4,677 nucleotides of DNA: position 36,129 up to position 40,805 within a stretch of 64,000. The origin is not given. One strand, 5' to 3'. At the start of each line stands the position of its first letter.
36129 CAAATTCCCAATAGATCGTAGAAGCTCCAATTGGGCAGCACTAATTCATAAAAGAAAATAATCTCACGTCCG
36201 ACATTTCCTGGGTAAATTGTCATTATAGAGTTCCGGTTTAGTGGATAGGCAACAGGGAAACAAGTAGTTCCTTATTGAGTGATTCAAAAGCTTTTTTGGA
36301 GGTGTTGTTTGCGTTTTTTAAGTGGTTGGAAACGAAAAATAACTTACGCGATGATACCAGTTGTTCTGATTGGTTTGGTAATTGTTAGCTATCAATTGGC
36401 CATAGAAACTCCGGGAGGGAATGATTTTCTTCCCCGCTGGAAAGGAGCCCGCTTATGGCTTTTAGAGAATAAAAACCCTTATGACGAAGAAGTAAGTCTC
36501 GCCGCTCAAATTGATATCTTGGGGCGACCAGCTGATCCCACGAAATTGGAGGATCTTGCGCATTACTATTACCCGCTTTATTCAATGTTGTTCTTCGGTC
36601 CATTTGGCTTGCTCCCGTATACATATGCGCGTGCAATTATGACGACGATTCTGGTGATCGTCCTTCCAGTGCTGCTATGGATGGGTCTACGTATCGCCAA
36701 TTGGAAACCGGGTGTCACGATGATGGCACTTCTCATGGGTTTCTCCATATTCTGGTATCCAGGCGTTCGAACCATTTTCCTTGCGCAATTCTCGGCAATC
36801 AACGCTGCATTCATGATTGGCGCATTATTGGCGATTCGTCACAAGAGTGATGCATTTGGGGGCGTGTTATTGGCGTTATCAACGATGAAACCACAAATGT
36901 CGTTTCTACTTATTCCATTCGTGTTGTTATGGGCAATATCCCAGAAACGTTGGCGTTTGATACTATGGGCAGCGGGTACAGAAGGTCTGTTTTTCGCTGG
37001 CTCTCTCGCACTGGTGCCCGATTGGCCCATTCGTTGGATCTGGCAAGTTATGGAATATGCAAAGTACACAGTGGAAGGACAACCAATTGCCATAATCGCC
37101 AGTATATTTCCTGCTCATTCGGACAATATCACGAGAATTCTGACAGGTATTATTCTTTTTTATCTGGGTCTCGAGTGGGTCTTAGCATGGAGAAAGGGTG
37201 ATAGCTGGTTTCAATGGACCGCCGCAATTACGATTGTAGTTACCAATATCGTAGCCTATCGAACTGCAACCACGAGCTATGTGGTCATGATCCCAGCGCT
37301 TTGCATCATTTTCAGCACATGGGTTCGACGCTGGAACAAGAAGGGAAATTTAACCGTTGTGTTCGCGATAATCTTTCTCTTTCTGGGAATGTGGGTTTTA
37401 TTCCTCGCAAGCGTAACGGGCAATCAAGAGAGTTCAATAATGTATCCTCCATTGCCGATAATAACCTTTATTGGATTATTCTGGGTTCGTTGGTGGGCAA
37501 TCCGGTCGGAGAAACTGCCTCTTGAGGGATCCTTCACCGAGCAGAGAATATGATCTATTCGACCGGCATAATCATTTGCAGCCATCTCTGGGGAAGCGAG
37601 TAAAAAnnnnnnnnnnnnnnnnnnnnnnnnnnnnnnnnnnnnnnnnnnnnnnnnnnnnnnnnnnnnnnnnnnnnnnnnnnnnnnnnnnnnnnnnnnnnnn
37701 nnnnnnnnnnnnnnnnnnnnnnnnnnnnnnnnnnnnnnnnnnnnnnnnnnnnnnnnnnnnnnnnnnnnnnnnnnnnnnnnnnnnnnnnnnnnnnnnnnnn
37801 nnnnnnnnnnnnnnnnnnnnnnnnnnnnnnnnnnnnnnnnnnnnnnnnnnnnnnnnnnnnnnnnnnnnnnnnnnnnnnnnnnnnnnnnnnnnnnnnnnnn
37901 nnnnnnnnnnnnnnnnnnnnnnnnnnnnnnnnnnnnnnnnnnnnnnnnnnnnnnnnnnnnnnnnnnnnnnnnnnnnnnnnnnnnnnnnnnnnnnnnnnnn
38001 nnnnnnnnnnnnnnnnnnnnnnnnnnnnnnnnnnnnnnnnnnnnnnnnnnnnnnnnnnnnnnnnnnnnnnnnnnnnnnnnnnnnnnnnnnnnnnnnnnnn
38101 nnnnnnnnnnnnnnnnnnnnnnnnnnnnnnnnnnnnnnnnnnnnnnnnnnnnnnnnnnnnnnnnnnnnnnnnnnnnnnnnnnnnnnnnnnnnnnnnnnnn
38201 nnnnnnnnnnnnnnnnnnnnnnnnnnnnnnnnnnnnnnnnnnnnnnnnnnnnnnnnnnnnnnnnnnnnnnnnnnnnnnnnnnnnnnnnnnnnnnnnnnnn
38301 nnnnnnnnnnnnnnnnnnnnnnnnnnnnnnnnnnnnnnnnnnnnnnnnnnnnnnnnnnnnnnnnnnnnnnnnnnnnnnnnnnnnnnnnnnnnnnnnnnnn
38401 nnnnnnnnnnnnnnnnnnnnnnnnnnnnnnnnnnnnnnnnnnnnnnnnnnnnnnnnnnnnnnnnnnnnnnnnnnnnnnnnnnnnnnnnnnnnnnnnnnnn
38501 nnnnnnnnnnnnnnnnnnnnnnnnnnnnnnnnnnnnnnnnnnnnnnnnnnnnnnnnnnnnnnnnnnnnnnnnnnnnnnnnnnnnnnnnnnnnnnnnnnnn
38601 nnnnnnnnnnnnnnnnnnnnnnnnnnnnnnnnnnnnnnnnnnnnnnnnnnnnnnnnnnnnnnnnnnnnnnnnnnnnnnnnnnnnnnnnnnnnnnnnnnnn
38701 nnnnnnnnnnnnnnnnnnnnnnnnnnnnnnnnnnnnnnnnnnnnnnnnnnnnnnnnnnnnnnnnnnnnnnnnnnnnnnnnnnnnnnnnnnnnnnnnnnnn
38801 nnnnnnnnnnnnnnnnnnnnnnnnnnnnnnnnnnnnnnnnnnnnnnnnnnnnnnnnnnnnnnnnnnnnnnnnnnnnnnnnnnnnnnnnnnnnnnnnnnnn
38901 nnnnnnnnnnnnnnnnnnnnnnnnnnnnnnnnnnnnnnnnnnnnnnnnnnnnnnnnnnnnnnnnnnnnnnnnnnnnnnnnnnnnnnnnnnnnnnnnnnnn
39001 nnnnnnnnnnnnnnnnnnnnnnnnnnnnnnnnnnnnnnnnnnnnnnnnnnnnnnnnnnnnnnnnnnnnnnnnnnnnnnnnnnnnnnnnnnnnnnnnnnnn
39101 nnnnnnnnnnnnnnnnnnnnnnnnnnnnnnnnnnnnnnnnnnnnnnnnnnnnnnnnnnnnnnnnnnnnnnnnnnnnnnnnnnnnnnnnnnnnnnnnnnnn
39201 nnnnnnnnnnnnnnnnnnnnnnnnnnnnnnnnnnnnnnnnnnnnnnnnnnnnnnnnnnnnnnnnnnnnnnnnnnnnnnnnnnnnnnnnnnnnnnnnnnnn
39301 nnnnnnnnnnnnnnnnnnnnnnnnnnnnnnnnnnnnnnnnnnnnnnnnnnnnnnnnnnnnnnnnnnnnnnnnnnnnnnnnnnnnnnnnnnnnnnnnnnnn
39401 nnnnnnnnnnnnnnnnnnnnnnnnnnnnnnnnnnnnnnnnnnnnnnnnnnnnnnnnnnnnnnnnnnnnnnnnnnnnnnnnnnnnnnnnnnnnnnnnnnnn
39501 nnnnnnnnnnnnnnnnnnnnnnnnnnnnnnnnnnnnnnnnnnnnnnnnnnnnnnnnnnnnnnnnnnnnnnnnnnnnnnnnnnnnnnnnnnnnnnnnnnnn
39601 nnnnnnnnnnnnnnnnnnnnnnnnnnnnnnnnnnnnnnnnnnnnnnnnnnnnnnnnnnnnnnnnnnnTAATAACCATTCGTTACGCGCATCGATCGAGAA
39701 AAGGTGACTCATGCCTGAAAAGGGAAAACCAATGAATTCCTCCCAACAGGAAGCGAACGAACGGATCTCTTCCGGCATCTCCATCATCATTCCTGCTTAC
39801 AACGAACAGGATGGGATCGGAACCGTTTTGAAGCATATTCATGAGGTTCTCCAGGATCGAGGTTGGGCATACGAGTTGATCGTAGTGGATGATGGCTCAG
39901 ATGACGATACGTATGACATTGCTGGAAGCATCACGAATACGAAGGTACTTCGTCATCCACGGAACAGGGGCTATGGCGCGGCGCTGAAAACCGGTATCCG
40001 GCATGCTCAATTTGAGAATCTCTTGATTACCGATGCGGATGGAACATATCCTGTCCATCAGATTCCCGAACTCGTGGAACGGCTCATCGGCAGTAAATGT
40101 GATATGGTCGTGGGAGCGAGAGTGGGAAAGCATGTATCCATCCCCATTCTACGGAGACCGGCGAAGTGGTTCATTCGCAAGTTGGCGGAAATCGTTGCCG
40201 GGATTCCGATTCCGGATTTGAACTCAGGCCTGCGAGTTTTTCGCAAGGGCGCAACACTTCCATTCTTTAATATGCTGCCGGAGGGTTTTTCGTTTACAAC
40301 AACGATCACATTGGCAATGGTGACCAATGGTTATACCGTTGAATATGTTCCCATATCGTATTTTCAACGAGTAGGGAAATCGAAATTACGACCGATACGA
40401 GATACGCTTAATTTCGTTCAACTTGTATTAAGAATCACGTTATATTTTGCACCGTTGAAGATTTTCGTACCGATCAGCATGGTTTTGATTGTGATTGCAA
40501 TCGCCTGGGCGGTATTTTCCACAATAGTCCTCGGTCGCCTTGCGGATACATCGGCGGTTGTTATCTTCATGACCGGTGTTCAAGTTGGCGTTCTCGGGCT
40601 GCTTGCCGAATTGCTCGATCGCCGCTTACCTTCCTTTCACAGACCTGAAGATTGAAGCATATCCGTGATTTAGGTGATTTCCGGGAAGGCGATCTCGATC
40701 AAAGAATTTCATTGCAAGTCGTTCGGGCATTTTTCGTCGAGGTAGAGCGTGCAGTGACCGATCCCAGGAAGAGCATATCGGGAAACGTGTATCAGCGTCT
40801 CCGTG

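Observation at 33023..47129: Ten-gene co-directional string: one polyprenyl-P-sugar synthase and flippase-like protein wired to six GT-C-type enzymes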

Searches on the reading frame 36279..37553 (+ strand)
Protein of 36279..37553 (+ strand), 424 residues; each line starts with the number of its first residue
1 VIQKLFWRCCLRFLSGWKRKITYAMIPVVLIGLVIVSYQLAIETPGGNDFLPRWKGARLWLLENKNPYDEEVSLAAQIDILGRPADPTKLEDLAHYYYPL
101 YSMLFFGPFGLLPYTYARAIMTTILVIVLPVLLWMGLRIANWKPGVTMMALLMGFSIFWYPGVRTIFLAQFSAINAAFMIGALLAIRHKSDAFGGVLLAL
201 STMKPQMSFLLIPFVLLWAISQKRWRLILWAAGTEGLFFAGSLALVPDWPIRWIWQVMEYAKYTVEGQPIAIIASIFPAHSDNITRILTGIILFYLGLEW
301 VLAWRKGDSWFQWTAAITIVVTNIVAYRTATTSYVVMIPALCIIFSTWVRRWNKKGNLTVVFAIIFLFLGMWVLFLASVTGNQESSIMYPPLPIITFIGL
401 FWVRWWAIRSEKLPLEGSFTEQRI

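Call 4: search_protein_families(library=pfam, proteins=[window:36279-37553:+], max_evalue=0.1)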
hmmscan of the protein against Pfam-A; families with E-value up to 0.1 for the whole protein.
window:36279-37553:+ (424 aa): 1 family
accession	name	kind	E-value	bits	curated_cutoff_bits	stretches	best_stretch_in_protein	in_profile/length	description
PF09594.16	GT87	-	6.5e-13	49.4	25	1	96-320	1-229/237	Glycosyltransferase family 87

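Call 7: search_protein_families(library=ncbifam, proteins=[window:36279-37553:+], max_evalue=0.1)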
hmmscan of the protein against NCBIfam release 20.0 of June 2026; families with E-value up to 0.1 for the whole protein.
window:36279-37553:+ (424 aa): 0 families

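Call 66: search_solved_structures(query=window:36279-37553:+, max_evalue=1)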
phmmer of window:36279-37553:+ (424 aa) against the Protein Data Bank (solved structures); distinct sequences matched with E-value up to 1: 0.

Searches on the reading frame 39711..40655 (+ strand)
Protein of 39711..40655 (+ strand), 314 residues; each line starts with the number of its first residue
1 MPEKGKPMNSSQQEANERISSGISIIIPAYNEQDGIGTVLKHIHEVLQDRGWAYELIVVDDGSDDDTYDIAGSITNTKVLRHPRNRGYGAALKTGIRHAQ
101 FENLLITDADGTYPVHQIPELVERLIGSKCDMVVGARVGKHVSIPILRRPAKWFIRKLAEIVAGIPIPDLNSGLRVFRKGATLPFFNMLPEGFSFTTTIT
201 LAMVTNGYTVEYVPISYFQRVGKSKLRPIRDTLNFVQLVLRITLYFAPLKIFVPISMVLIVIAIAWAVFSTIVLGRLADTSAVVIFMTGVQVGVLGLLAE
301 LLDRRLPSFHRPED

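Call 4: search_protein_families(library=pfam, proteins=[window:39711-40655:+], max_evalue=0.1)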
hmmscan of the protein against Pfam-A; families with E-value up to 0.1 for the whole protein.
window:39711-40655:+ (314 aa): 5 families
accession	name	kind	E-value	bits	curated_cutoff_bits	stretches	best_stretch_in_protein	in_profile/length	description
PF00535.33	Glycos_transf_2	-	1.8e-27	96.7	23.3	1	24-180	1-162/168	Glycosyl transferase family 2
PF13641.12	Glyco_tranf_2_3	-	2.4e-06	28.2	27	1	23-134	3-120/230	Glycosyltransferase like family 2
PF13733.12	Glyco_transf_7N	-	0.006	16.6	27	1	22-70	48-95/134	N-terminal region of glycosyl transferase group 7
PF10111.15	Glyco_tranf_2_2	-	0.0062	16.5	27.3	1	24-111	1-92/276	Glycosyltransferase like family 2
PF13704.12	Glyco_tranf_2_4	-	0.0082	17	27.5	1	31-99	2-64/98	Glycosyl transferase family 2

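Call 7: search_protein_families(library=ncbifam, proteins=[window:39711-40655:+], max_evalue=0.1)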
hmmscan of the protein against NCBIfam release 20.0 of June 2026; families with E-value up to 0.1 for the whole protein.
window:39711-40655:+ (314 aa): 23 families
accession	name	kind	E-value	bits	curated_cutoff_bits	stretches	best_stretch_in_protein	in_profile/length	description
TIGR04182.1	glyco_TIGR04182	equivalog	5.9e-33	114.5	325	1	23-302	2-282/293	S-layer glycoprotein N-glycosyltransferase AglJ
NF041391.1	DPhHxTase_Halo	equivalog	6e-28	97.3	375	1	29-243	3-209/213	dolichyl-phosphate hexose transferase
NF058614.1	PPMAGASynPpgS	equivalog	1.3e-25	90.2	370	1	24-235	3-215/226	polyprenyl-phospho-N-acetylgalactosaminyl synthase PpgS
NF047588.1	GlcsyltransPgfSStrep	equivalog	3.7e-19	69.1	500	1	23-302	3-287/308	glycosyltransferase PgfS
NF007986.1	PRK10714.1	equivalog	2.6e-17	62.8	529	1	22-277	7-262/316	undecaprenyl-phosphate 4-deoxy-4-formamido-L-arabinose transferase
TIGR04283.1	glyco_like_mftF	equivalog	2.2e-15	56.9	182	1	23-126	1-97/221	TIGR04283 family arsenosugar biosynthesis glycosyltransferase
TIGR03937.1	PgaC_IcaA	equivalog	1e-13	51.1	422.3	1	9-121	33-146/407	poly-beta-1,6-N-acetyl-D-glucosamine synthase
TIGR03965.1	mycofact_glyco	equivalog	7.7e-13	48.1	280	1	17-129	71-183/467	mycofactocin biosynthesis glycosyltransferase MftF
NF010496.0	PRK13915.1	equivalog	1.3e-11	44.1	262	1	18-127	28-140/307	glucosyl-3-phosphoglycerate synthase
NF041875.1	EPS_EpsD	equivalog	7.8e-10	38.7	370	1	23-114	1-93/325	exopolysaccharide biosynthesis glycosyltransferase EpsD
TIGR03469.1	HpnB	hypoth_equivalog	1.2e-08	34.4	379.25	1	11-133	34-168/386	hopene-associated glycosyltransferase HpnB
NF007482.0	PRK10073.1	equivalog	2.4e-08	33.4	423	1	21-113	6-98/334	glycosyltransferase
TIGR04242.1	nodulat_NodC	equivalog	8.7e-07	28.2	550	1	11-142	38-169/395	chitooligosaccharide synthase NodC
NF047683.1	TeichurnBiosyTuaG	equivalog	3e-06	27.1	400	1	21-113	6-99/252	teichuronic acid biosynthesis protein TuaG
TIGR04009.1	wcaE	equivalog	8.2e-06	25.3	369.2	1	23-129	3-110/248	colanic acid biosynthesis glycosyltransferase WcaE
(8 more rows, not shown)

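Call 34: search_solved_structures(query=window:39711-40655:+, max_evalue=0.001)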
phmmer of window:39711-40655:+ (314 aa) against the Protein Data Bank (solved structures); distinct sequences matched with E-value up to 0.001: 24.
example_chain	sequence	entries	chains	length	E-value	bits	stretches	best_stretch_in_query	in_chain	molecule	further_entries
5ekp_C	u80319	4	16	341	1.2e-16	63.8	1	22-304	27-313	Uncharacterized glycosyltransferase sll0501 | Glycosyltransferase sll0501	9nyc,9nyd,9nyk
9nye_A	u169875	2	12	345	1.2e-16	63.7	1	22-304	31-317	Glycosyltransferase sll0501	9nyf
5eke_A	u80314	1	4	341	4.4e-16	61.9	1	22-304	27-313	Uncharacterized glycosyltransferase sll0501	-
5mlz_A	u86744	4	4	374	8.2e-16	61.1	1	21-253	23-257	Dolichol monophosphate mannose synthase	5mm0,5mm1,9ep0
9bhc_C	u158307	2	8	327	1.7e-14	56.7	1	23-272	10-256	Undecaprenyl-phosphate 4-deoxy-4-formamido-L-arabinose transferase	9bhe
8vxh_A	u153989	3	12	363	2.3e-14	56.3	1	22-272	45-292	Undecaprenyl-phosphate 4-deoxy-4-formamido-L-arabinose transferase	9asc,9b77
9hwj_A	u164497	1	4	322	3.1e-14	55.9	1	23-272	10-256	Undecaprenyl-phosphate 4-deoxy-4-formamido-L-arabinose transferase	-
2z87_A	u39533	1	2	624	2.2e-09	40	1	16-123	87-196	Chondroitin synthase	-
2z86_A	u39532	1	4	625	2.2e-09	39.9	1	16-123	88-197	Chondroitin synthase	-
6p61_A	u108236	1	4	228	2.5e-06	29.9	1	22-111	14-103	Glycosyltransferase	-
9omj_A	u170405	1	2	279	2.8e-06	29.8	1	23-120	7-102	Glycosyltransferase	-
9omh_A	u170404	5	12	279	2.9e-06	29.7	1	23-120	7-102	Glycosyltransferase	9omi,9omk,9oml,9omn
9omm_A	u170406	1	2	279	2.9e-06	29.7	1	23-120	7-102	Glycosyltransferase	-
6yv7_B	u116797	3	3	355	3.8e-06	29.3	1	23-117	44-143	Glycosyl transferase, family 2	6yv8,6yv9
6yv7_A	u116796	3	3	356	3.9e-06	29.3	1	23-117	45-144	Glycosyl transferase, family 2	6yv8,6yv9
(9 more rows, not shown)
